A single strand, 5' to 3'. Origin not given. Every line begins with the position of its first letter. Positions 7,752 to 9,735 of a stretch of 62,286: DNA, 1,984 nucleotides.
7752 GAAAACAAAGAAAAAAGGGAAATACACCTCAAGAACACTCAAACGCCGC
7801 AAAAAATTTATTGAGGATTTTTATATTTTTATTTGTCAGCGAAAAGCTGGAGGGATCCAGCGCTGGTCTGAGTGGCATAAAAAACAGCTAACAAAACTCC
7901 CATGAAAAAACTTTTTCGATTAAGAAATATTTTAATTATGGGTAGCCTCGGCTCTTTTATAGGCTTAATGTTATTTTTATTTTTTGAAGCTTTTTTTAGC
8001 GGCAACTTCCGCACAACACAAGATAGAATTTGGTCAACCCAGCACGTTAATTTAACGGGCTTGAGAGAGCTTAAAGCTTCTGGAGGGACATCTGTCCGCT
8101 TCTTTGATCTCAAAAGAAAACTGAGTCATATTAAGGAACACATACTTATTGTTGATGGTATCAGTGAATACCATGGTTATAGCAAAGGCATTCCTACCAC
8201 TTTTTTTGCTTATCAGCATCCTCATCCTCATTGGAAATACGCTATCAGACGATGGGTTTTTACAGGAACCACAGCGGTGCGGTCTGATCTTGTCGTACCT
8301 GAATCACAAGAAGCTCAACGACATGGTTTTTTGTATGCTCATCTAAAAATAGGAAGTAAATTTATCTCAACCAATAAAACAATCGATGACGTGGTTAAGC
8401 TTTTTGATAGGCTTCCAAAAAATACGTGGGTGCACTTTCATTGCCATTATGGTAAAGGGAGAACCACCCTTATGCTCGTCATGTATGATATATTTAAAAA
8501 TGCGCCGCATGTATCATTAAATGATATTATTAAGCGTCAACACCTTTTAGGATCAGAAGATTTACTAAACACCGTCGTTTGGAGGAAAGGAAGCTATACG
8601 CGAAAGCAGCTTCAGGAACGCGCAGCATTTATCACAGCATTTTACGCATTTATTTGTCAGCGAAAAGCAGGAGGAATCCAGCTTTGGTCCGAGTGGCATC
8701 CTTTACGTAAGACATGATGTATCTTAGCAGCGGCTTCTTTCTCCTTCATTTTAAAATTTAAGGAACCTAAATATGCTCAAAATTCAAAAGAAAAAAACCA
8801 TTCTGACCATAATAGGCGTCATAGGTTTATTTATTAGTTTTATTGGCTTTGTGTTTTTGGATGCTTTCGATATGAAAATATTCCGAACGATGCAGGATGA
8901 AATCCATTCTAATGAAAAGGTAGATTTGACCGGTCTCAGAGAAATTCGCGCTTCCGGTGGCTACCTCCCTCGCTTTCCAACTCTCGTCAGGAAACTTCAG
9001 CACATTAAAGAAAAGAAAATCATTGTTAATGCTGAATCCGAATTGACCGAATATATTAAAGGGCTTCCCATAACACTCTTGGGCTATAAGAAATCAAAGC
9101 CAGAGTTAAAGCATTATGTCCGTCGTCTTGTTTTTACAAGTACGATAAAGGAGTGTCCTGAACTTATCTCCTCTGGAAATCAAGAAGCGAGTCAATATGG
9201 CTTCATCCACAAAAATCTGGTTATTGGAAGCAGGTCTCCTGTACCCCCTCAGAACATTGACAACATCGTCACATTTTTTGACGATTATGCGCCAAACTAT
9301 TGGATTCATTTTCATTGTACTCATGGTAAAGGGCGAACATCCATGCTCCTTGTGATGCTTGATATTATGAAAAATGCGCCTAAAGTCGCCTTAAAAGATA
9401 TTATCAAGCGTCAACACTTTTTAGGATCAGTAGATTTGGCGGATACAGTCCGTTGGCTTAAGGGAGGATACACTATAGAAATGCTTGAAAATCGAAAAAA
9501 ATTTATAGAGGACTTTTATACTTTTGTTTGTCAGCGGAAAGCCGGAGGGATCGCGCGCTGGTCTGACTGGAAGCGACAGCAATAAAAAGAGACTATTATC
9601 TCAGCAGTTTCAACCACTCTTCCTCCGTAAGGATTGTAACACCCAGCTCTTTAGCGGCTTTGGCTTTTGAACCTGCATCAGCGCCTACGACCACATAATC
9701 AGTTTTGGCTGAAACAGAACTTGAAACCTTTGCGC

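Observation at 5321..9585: Five-gene tandem array of membrane-anchored Cys-x5-Arg (PTP-like phytase-type) phosphatases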

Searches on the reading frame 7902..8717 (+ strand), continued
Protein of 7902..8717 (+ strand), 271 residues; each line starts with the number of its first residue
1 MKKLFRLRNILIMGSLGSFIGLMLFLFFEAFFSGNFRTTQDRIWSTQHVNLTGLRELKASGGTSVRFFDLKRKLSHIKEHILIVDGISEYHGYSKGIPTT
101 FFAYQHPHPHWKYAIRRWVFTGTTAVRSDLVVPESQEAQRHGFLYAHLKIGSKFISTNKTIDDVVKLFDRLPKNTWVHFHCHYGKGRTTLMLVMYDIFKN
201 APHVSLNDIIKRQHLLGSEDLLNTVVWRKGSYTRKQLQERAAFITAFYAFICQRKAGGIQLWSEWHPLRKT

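Call 26: fold_search(model_id=the predicted structure, library=pdb)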
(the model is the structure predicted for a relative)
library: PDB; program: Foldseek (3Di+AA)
matches with E <= 10: 1073; with E <= 0.001: 52
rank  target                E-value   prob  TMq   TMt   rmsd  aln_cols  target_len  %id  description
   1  2b4p_B                2.4e-14  1.00  0.68  0.59   8.1       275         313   26  Structure of the D223N mutant of Selenomonas ruminantium PTP-like phytase (released 2006-11-07)
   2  2b4p_A                2.5e-14  1.00  0.68  0.59   8.1       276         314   26  Structure of the D223N mutant of Selenomonas ruminantium PTP-like phytase (released 2006-11-07)
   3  2b4o_A                3.5e-14  1.00  0.68  0.59   8.1       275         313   26  Structure of the R258K mutant of Selenomonas ruminantium PTP-like phytase (released 2006-11-07)
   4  2b4u_A                5.6e-14  1.00  0.66  0.57   8.1       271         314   26  Structure of the C252S mutant of Selenomonas ruminantium PTP-like phytase (released 2006-11-07)
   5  3mmj_A                7.9e-14  1.00  0.68  0.59   8.1       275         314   26  Structure of the PTP-like phytase from Selenomonas ruminantium in complex with myo-inositol hexakisphosphate (released 2011-06-15)
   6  1u25_A                8.9e-14  1.00  0.70  0.61   7.4       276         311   27  Crystal structure of Selenomonas ruminantium phytase complexed with persulfated phytate in the C2221 crystal form (released 2004-11-09)
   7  2psz_A                1.2e-13  1.00  0.66  0.58   8.1       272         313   26  Structure of the PTP-like Phytase expressed by Selenomonas ruminantium at low ionic strength (released 2008-05-13)
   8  1u25_C                1.7e-13  1.00  0.67  0.59   8.1       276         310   26  Crystal structure of Selenomonas ruminantium phytase complexed with persulfated phytate in the C2221 crystal form (released 2004-11-09)
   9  3o3l_A                1.8e-13  1.00  0.68  0.58   8.1       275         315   26  Structure of the PTP-like phytase from Selenomonas ruminantium in complex with myo-inositol (1,3,4,5)tetrakisphosphate (released 2011-12-07)
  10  3mmj_B                2.1e-13  1.00  0.67  0.59   8.0       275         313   26  Structure of the PTP-like phytase from Selenomonas ruminantium in complex with myo-inositol hexakisphosphate (released 2011-06-15)
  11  3moz_A                2.5e-13  1.00  0.68  0.59   8.1       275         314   26  Structure of the PTP-like phytase from Selenomonas ruminantium in complex with myo-inositol (1,2,3,5,6)pentakisphospha (released 2011-06-22)
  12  3moz_B                3.3e-13  1.00  0.67  0.59   8.0       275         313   26  Structure of the PTP-like phytase from Selenomonas ruminantium in complex with myo-inositol (1,2,3,5,6)pentakisphospha (released 2011-06-22)
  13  4wu3_A                3.3e-13  1.00  0.68  0.32   7.7       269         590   24  Structure of the PTP-like myo-inositol phosphatase from Mitsuokella multacida in complex with myo-inositol-(1,3,4,5)-t (released 2015-12-09)
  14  7k67_C                5.0e-13  1.00  0.68  0.68   6.7       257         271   24  Structure of the PTP-like myo-inositol phosphatase from Desulfovibrio magneticus (released 2021-11-10)
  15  9n58_C                5.0e-13  1.00  0.66  0.66   7.3       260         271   23  Structure of the PTP-like myo-inositol phosphatase from Solidesulfovibrio magneticus in complex with myo-inositol hexa (released 2025-02-12)
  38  1yn9_A                3.7e-04  1.00  0.37  0.55   5.9       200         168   10  Crystal structure of baculovirus RNA 5'-phosphatase complexed with phosphate (released 2005-02-22)
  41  2c46_B                4.6e-04  1.00  0.38  0.48   5.5       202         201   13  CRYSTAL STRUCTURE OF THE HUMAN RNA guanylyltransferase and 5'- phosphatase (released 2005-11-01)
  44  2c46_A                6.9e-04  1.00  0.35  0.46   4.2       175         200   13  CRYSTAL STRUCTURE OF THE HUMAN RNA guanylyltransferase and 5'- phosphatase (released 2005-11-01)
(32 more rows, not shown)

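Call 28: search_dna_similar(query=P0001, collection=plasmids, mode=protein, max_evalue=0.00001, max_rows=25, rows=spread)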
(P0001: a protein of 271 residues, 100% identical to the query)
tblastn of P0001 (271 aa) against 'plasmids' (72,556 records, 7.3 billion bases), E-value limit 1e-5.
Records with a match: 44; places in all: 45; records where one place covers at least 80% of the query: 21.
Best place of each record, by identity: <60% 44.
By first word of the organism name: Xanthomonas 15; Clostridium 14; Ralstonia 8; Pseudomonas 5; Burkholderia 1; Legionella 1.
By predicted mobility (MOB-suite, as given by PLSDB): non-mobilizable 19; conjugative 13; mobilizable 12.
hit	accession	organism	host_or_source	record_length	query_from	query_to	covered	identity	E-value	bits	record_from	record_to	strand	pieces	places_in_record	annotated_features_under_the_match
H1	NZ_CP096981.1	Clostridium felsineum DSM 794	whole organism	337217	18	265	92%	29.3%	3e-24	108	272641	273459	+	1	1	protein tyrosine phosphatase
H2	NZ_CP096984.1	Clostridium felsineum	whole organism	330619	18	265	92%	29.2%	1e-24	110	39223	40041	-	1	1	protein tyrosine phosphatase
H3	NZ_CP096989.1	Clostridium felsineum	whole organism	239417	36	265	85%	30.9%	1e-24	110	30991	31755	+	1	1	protein tyrosine phosphatase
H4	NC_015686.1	Clostridium acetobutylicum DSM 1731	-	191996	36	266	85%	27.6%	2e-17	89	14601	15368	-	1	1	protein-tyrosine-phosphatase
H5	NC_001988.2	Clostridium acetobutylicum ATCC 824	-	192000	36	266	85%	27.6%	2e-17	89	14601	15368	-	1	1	protein-tyrosine-phosphatase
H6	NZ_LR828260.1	Xanthomonas hortorum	Lactuca sp.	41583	33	265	86%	26.5%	9e-13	75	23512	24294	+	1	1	xopH: type III secretion system effector XopH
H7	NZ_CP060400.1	Xanthomonas hortorum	Lactuca sativa,lettuce leaf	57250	33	265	86%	26.5%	9e-13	75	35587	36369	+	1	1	xopH: type III secretion system effector XopH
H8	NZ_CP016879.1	Xanthomonas hortorum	Lactuca sativa L. var. longifolia,pure ...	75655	33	265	86%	26.5%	9e-13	75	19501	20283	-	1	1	xopH: type III secretion system effector XopH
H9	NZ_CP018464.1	Xanthomonas euvesicatoria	Capsicum frutescens,pathogen ...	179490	33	265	86%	26.5%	9e-13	75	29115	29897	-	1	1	xopH: type III secretion system effector XopH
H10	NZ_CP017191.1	Xanthomonas euvesicatoria pv. vesicatoria str. 85-10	pepper plant,single cell,infected ...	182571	33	265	86%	26.5%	9e-13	75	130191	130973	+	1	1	xopH: type III secretion system effector XopH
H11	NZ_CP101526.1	Burkholderia arboris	mixed culture,soil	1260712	36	265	85%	25.8%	3e-14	79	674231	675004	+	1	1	none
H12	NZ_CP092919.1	Pseudomonas syringae group genomosp. 7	Helianthus annuus,cell culture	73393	35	265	85%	25.6%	1e-12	75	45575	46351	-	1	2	xopH: type III secretion system effector XopH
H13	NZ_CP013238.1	Clostridium butyricum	Microbial isolate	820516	36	218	68%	26.8%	1e-15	84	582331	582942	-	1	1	GxGYxYP domain-containing protein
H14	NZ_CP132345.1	Clostridium butyricum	Homo sapiens,Faeces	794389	36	218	68%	26.3%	5e-16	85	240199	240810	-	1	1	none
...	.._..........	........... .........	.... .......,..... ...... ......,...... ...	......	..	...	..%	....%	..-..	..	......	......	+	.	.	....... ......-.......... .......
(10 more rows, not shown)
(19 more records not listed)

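Call 29: get_annotated_region(hit=H10, flank=600)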
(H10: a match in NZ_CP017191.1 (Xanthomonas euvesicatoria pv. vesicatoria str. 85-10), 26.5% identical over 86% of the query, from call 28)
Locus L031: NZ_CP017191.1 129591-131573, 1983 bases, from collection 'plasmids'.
description: Xanthomonas euvesicatoria pv. vesicatoria str. 85-10 plasmid p_XCV_1, complete sequence
organism: Xanthomonas euvesicatoria pv. vesicatoria str. 85-10 (NCBI taxid 316273)
taxonomy: Bacteria; Pseudomonadota; Gammaproteobacteria; Lysobacterales; Lysobacteraceae; Xanthomonas; Xanthomonas euvesicatoria; Xanthomonas euvesicatoria pv. vesicatoria str. 85-10
host: -; source: pepper plant,single cell,infected pepper plant; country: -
typing (MOB-suite, as given by PLSDB): conjugative; replicon rep_cluster_461; relaxase MOBP; mating-pair formation MPF_I
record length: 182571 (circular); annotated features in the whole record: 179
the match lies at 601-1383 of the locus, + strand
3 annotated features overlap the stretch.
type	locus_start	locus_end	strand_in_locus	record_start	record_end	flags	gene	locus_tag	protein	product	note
CDS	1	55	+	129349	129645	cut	-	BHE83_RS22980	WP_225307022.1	hypothetical protein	-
CDS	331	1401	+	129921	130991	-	xopH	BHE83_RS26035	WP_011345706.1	type III secretion system effector XopH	GO:0030254 - protein secretion by the type III secretion system [Evidence IEA]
CDS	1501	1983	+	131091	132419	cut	avrBs1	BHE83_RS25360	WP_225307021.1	AvrBs1/Avra family type III secretion system effector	GO:0030254 - protein secretion by the type III secretion system [Evidence IEA]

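Call 30: get_annotated_region(hit=H1, flank=400)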
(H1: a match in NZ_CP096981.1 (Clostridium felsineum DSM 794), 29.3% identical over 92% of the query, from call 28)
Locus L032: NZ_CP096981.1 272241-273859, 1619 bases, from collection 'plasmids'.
description: Clostridium felsineum DSM 794 plasmid p337, complete sequence
organism: Clostridium felsineum DSM 794 (NCBI taxid 1121310)
taxonomy: Bacteria; Bacillota; Clostridia; Eubacteriales; Clostridiaceae; Clostridium; Clostridium felsineum; Clostridium felsineum DSM 794
host: -; source: whole organism; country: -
typing (MOB-suite, as given by PLSDB): non-mobilizable; replicon rep_cluster_994
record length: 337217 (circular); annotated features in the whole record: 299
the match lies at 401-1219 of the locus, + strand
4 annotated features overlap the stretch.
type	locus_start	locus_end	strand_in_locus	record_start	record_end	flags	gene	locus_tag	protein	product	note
CDS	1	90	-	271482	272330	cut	-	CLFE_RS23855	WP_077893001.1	glycerophosphodiester phosphodiesterase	-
CDS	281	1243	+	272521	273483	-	-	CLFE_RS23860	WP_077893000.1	protein tyrosine phosphatase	-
CDS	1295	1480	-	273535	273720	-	-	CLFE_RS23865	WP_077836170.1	hypothetical protein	-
CDS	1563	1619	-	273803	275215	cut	-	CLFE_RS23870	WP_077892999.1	glycoside hydrolase family 1 protein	GO:0005975 - carbohydrate metabolic process [Evidence IEA]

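Call 41: search_protein_representatives(alignment_id=A2)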
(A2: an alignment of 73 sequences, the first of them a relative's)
Query: 73 sequences, 274 profile positions. Proteins with E-value up to 0.001 (for the whole library): 1470; up to 1e-10: 1179; up to 1e-30: 352. The best 150 are listed.
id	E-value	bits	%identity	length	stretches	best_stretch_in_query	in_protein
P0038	1.7e-134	463.7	-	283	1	1-269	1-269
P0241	2.6e-97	341.7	-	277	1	1-267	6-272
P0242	4.4e-96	337.7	-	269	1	2-267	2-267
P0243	3.1e-89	315.2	-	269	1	5-269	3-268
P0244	8.1e-76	271.2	-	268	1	7-269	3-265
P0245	2.0e-69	250.2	-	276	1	1-270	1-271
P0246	1.1e-67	244.5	-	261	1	12-259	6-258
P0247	4.6e-67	242.5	-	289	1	3-270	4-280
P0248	1.1e-65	237.9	-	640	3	126-269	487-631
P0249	2.6e-60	220.4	-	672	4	126-269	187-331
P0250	6.4e-59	215.8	-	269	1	13-259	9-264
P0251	1.6e-58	214.5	-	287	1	2-266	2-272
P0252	5.3e-58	212.8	-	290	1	9-270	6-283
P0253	4.2e-57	209.8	-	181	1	1-146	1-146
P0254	6.2e-56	206.0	-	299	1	8-270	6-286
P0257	9.0e-52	192.3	-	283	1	24-270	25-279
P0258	9.8e-51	188.9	-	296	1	8-270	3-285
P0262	1.2e-47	178.8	-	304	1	6-269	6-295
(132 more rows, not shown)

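Call 51: list_cluster_members(proteins=[P0243, P0245, P0246, P0247, P0250, P0252, P0254, P0257, P0258, P0262])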
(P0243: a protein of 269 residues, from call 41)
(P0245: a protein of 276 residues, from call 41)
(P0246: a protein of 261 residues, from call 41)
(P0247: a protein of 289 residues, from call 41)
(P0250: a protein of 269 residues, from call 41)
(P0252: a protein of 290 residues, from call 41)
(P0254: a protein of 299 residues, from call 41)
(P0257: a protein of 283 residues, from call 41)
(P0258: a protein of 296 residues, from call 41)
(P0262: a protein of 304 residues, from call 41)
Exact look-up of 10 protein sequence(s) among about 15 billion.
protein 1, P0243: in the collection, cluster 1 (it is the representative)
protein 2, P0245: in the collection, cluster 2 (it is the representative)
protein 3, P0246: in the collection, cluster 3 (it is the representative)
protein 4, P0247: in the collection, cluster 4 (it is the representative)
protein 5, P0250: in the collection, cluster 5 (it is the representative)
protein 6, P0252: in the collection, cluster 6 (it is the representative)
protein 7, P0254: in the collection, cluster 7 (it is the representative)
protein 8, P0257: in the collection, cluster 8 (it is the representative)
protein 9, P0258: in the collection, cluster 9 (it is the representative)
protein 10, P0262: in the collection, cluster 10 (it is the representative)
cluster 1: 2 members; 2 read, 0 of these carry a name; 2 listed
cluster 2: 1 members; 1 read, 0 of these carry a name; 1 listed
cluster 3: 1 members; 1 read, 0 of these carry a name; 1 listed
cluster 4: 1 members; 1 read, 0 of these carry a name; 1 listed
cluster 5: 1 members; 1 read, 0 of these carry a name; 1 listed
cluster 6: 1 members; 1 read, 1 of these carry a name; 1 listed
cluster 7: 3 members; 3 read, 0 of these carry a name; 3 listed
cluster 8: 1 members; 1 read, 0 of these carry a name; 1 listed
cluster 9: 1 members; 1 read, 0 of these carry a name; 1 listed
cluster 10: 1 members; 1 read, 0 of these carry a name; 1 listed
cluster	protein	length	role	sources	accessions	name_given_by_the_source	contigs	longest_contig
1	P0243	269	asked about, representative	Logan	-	-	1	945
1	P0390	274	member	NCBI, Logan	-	-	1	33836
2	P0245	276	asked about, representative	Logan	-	-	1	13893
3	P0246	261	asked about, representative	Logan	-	-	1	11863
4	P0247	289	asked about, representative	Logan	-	-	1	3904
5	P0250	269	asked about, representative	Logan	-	-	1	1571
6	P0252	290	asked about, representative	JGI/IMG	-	hypothetical protein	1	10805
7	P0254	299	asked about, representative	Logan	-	-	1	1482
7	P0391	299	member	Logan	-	-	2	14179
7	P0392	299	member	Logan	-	-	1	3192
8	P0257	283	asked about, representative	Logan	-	-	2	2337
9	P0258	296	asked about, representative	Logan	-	-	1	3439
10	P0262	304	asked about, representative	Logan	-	-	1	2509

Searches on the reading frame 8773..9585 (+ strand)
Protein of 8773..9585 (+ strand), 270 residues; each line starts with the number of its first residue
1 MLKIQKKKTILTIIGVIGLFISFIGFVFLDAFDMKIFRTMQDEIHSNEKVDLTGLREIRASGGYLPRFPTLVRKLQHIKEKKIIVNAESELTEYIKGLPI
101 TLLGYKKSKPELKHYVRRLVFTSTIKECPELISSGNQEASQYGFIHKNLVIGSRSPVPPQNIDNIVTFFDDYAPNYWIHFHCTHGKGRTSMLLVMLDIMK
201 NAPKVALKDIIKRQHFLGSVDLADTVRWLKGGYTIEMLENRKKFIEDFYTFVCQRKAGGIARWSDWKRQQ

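Call 3: search_protein_families(library=pfam, proteins=[window:8773-9585:+], max_evalue=1)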
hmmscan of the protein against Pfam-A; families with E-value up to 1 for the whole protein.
window:8773-9585:+ (270 aa): 4 families
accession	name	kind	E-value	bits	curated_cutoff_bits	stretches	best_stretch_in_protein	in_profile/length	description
PF14566.11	PTPlike_phytase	-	1.4e-07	32.2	27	1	156-200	114-158/158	Inositol hexakisphosphate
PF22785.1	Tc-R-P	-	0.021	15.8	27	1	141-194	42-98/106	Polymorphic toxin system, DSP-PTPase phosphatase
PF13350.11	Y_phosphatase3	-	0.12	12.8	22.2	1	163-196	116-149/240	Tyrosine phosphatase family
PF24616.1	DUF7624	-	0.21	12.1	27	0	86-127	35-77/134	Domain of unknown function (DUF7624)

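Call 4: search_protein_families(library=ncbifam, proteins=[window:8773-9585:+], max_evalue=1)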
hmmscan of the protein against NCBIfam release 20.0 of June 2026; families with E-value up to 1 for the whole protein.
window:8773-9585:+ (270 aa): 1 family
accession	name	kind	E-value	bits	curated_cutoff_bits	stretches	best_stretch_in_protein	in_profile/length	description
NF041348.1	XopH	equivalog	4.1e-19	69.1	500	1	160-269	258-367/368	type III secretion system effector XopH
